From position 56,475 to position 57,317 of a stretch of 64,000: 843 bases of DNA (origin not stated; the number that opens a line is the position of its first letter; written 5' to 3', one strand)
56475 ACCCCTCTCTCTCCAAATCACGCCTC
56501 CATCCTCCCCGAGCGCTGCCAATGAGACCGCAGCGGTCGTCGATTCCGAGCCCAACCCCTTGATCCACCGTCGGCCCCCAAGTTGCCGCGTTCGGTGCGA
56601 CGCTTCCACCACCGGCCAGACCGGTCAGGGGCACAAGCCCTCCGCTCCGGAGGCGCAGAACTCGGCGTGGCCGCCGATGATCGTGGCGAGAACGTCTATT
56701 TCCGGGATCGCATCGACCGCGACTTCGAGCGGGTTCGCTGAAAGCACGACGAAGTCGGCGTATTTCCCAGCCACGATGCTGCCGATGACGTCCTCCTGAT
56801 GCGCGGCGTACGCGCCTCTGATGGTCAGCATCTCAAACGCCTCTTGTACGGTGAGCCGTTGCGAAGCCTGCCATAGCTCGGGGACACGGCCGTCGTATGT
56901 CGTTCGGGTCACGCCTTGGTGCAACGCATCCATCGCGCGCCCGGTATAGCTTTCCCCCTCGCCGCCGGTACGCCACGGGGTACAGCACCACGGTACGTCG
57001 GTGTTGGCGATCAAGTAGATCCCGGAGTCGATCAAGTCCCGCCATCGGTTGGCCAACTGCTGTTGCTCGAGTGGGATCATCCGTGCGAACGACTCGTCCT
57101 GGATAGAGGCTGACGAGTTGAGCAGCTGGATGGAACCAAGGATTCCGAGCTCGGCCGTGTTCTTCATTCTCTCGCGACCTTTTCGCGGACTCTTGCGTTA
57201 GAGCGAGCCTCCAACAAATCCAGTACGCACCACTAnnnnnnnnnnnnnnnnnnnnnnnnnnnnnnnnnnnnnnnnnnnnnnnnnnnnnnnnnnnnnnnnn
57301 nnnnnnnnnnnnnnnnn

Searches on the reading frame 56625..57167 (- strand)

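Call 29: search_protein_families(library=pfam, proteins=[window:56625-57167:-], max_evalue=0.00001)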
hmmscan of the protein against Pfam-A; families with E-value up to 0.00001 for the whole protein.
window:56625-57167:- (180 aa): 2 families
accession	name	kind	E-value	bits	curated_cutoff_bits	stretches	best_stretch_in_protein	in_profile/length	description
PF07969.17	Amidohydro_3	-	8.6e-20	72.1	29.7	1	4-166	324-468/472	Amidohydrolase family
PF01979.26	Amidohydro_1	-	4e-08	33.3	25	1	43-167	236-343/345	Amidohydrolase family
